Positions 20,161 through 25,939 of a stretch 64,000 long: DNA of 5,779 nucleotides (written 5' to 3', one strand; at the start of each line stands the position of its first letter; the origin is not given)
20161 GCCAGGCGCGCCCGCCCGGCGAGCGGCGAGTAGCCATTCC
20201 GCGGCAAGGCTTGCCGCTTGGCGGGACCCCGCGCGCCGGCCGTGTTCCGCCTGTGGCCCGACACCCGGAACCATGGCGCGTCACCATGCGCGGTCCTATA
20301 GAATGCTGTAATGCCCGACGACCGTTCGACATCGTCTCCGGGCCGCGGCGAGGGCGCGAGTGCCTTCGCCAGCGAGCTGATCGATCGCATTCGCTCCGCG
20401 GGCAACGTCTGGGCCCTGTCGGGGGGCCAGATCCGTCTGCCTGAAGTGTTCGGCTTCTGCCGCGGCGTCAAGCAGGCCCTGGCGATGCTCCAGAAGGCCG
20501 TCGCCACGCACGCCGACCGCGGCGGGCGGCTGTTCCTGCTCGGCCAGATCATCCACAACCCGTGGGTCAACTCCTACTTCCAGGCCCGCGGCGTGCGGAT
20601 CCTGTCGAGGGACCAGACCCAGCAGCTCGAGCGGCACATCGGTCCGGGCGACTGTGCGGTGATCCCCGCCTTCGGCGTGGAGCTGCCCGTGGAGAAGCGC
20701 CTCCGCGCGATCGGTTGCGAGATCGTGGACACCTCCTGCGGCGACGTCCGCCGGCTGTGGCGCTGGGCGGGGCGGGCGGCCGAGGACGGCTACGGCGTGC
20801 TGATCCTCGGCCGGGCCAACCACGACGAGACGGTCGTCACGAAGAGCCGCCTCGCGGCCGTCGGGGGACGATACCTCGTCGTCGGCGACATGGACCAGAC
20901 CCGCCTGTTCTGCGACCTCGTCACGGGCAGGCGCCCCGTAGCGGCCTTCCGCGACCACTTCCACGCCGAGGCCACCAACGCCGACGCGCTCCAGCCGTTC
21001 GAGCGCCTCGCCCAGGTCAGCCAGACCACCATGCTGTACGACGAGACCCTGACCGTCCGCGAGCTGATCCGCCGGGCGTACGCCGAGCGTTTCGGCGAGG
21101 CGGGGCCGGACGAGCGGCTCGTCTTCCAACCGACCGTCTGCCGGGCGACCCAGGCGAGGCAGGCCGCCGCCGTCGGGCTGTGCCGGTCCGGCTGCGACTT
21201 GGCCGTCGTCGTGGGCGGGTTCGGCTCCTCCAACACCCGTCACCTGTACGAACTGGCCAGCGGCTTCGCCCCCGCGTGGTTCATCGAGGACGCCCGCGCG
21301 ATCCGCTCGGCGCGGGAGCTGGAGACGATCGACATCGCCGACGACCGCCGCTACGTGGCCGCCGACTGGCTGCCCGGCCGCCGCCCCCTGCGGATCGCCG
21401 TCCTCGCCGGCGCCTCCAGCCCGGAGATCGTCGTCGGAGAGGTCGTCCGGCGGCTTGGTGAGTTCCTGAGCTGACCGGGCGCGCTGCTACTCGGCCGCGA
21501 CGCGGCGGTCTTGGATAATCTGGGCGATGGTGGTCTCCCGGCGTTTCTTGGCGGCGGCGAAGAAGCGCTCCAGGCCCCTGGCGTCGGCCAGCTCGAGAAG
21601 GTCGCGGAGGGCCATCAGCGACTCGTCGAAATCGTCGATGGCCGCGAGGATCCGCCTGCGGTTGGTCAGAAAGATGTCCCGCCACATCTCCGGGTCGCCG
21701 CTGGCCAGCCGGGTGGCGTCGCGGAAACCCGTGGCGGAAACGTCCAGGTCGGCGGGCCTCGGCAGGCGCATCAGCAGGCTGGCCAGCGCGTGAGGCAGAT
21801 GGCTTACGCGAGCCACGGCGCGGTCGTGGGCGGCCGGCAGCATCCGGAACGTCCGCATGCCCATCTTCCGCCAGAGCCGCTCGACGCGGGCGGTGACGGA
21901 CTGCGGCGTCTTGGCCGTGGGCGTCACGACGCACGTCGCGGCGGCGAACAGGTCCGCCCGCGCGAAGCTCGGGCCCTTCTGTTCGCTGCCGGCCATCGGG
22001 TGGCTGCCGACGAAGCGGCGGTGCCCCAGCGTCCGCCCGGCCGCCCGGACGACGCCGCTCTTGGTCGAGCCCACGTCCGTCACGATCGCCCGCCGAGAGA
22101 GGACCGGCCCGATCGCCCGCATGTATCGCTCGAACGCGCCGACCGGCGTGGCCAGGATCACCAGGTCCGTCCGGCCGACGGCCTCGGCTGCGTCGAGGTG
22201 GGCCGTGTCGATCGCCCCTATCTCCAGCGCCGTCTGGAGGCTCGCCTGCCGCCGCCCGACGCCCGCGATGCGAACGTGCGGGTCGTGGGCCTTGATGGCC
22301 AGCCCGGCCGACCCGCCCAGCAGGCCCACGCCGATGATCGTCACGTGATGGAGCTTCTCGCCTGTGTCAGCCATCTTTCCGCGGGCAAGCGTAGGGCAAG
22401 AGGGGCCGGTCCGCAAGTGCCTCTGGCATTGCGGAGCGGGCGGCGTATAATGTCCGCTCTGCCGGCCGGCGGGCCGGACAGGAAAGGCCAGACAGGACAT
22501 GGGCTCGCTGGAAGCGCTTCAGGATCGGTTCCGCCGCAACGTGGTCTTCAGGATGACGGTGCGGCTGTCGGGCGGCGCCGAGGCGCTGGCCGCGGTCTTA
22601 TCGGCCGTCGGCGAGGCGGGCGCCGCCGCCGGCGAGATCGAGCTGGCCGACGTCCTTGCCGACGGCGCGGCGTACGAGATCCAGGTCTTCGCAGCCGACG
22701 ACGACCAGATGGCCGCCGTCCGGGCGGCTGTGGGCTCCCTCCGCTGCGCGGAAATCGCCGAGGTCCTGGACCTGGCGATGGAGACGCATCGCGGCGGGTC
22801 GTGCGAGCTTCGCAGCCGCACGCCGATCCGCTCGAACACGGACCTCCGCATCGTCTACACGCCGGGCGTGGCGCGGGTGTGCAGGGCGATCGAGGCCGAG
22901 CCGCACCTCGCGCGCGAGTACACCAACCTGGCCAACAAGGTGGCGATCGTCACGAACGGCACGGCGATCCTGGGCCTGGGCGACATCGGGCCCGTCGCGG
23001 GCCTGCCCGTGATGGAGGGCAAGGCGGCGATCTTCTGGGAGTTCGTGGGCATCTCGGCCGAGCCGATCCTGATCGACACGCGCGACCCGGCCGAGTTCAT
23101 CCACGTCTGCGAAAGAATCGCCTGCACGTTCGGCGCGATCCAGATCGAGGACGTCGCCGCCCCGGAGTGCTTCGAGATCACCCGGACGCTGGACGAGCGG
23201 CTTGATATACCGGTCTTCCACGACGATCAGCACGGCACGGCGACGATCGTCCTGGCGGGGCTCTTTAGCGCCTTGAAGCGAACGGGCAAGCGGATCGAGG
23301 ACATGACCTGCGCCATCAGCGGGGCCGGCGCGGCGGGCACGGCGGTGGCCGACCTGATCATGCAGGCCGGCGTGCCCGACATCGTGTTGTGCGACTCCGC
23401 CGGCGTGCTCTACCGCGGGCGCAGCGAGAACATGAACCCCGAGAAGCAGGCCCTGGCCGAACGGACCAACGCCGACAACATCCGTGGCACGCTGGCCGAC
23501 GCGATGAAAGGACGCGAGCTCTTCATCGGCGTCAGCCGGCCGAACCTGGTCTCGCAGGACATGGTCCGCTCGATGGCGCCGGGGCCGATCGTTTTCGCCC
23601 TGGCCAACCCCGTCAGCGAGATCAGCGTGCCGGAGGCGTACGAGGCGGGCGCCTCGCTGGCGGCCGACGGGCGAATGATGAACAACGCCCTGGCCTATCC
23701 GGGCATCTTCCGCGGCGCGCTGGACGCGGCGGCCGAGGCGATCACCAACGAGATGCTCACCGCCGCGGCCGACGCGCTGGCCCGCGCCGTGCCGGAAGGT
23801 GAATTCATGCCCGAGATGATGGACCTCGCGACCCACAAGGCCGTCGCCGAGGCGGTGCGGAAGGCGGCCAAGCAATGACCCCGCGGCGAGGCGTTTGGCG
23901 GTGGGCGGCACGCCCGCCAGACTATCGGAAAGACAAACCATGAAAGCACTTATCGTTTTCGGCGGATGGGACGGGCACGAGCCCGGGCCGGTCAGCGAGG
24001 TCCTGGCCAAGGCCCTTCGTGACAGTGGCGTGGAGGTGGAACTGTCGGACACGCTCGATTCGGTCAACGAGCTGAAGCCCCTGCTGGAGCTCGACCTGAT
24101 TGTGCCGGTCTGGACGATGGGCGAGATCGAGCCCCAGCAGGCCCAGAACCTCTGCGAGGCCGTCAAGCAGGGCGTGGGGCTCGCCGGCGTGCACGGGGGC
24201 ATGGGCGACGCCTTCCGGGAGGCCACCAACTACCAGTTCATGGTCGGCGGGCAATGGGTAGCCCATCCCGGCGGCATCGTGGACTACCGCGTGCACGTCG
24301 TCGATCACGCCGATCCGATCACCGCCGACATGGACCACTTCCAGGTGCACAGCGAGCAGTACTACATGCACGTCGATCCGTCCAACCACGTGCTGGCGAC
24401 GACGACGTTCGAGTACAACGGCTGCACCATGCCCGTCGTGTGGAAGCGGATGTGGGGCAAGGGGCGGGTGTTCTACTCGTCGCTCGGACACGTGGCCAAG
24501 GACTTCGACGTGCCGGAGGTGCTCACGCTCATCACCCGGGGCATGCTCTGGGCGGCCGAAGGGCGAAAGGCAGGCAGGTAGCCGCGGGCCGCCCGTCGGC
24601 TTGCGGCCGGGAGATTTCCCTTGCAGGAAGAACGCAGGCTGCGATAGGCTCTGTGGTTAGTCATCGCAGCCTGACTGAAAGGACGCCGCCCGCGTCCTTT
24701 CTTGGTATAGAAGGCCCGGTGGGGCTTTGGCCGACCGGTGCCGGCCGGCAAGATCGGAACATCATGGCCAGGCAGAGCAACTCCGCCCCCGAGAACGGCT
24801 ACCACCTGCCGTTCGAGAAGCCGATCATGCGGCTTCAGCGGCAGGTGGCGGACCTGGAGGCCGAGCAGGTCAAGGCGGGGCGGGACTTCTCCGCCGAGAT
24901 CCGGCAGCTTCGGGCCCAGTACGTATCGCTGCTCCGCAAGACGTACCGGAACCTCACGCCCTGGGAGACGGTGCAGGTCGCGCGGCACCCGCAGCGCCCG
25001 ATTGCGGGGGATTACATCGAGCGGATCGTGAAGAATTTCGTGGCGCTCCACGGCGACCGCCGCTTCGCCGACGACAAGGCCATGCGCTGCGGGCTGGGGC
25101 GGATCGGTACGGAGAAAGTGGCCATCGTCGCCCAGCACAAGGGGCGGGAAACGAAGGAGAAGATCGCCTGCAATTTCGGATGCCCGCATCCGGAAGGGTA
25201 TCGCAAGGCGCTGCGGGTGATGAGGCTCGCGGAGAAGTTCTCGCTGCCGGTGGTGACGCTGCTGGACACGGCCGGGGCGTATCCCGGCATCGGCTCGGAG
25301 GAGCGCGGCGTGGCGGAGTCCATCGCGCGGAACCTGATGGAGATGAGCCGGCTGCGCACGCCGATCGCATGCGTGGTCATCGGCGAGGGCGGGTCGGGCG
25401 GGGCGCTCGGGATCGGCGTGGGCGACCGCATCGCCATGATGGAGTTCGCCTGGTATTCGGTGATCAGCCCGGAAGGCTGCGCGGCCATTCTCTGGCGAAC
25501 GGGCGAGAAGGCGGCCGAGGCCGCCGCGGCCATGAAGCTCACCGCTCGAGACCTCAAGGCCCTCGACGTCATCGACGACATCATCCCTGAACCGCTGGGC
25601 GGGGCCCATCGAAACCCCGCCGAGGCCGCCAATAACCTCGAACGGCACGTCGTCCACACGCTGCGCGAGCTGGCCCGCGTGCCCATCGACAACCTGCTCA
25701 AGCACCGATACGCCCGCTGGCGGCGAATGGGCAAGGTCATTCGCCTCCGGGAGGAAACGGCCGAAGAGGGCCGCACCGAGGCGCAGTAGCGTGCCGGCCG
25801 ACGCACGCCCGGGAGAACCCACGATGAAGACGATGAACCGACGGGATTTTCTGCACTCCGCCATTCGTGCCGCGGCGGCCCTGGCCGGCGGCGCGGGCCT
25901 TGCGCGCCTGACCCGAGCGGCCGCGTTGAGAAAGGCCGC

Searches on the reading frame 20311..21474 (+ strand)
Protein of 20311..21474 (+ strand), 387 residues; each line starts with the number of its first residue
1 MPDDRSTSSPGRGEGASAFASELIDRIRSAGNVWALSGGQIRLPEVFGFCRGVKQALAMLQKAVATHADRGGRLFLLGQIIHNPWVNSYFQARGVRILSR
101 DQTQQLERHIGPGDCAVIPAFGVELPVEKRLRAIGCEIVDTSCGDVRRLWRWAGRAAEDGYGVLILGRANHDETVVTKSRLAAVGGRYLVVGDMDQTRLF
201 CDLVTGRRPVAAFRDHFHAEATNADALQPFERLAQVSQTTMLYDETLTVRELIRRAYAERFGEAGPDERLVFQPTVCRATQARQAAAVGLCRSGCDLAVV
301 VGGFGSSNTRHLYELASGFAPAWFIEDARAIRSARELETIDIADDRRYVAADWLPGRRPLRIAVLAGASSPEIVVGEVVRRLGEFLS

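Call 34: search_protein_families(library=pfam, proteins=[window:20311-21474:+], max_evalue=0.0001)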
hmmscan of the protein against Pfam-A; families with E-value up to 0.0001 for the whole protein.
window:20311-21474:+ (387 aa): 1 family
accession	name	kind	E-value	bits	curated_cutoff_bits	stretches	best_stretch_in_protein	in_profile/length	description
PF02401.23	LYTB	-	3.8e-53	180.9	24.5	1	42-382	2-266/267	LytB protein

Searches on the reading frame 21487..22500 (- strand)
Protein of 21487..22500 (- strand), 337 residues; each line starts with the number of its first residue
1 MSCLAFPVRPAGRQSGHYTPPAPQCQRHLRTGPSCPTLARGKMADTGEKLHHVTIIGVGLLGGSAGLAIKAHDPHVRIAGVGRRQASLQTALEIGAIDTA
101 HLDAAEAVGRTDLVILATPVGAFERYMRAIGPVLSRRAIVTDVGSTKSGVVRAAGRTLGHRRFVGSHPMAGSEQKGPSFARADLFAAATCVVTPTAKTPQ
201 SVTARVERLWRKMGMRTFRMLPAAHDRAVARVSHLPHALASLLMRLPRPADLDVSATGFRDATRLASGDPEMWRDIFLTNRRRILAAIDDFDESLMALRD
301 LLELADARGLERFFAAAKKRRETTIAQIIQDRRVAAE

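Call 34: search_protein_families(library=pfam, proteins=[window:21487-22500:-], max_evalue=0.0001)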
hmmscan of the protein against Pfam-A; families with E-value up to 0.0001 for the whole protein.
window:21487-22500:- (337 aa): 3 families
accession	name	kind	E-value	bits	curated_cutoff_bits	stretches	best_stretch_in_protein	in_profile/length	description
PF02153.23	PDH_N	-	2.4e-34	118.5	26.5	1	66-216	2-151/154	Prephenate dehydrogenase, nucleotide-binding domain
PF20463.3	PDH_C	-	5.5e-20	72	22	1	222-314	2-100/102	Prephenate dehydrogenase, dimerization domain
PF03807.23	F420_oxidored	-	3.2e-06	28.1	21.6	1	53-143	2-91/94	NADP oxidoreductase coenzyme F420-dependent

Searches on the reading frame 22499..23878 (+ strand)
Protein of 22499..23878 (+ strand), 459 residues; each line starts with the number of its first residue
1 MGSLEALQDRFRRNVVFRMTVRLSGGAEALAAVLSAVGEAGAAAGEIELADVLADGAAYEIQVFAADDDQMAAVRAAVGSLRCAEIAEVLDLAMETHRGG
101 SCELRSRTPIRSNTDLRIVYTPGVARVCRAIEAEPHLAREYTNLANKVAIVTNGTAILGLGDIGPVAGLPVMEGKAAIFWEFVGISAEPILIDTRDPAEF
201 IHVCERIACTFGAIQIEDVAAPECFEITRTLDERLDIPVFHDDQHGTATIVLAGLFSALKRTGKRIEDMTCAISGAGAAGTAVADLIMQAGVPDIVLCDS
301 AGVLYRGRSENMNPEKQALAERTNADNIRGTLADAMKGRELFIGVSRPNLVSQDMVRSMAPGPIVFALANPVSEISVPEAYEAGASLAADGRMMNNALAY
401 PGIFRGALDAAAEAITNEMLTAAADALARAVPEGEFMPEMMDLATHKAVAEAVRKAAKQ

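Call 34: search_protein_families(library=pfam, proteins=[window:22499-23878:+], max_evalue=0.0001)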
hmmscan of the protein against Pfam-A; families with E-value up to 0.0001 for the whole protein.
window:22499-23878:+ (459 aa): 3 families
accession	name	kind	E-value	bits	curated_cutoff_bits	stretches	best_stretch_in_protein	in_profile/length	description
PF00390.24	malic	-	1.7e-24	87.1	23.1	1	110-230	12-180/182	Malic enzyme, N-terminal domain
PF03949.21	Malic_M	-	1.4e-21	77.4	23.5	2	246-375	3-150/258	Malic enzyme, NAD binding domain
PF00208.27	ELFV_dehydrog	-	6.5e-05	23.2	23.4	0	257-307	20-71/241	Glutamate/Leucine/Phenylalanine/Valine dehydrogenase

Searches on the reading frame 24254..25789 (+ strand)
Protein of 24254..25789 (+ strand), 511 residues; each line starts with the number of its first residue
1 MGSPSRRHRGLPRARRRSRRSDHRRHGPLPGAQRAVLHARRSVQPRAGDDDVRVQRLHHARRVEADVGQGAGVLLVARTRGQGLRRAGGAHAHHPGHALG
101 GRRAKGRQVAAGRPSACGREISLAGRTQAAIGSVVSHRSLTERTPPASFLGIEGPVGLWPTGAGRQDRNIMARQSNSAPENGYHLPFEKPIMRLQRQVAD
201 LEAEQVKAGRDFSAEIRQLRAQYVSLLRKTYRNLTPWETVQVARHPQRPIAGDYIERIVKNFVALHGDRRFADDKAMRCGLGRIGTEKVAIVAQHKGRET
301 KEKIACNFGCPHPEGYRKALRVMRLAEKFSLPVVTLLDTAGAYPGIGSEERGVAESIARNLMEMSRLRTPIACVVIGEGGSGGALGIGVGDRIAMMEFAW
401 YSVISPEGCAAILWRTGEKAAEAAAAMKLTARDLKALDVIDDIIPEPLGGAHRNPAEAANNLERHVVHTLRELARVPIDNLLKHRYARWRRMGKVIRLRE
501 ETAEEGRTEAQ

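Call 34: search_protein_families(library=pfam, proteins=[window:24254-25789:+], max_evalue=0.0001)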
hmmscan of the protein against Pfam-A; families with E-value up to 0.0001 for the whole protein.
window:24254-25789:+ (511 aa): 2 families
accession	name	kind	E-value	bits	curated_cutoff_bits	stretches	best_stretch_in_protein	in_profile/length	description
PF03255.19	ACCA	-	1.6e-135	451.7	23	1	185-493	2-310/310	Acetyl co-enzyme A carboxylase carboxyltransferase-like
PF01039.27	Carboxyl_trans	-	5.7e-19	68.5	22.3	1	278-432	285-429/493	Carboxyl transferase domain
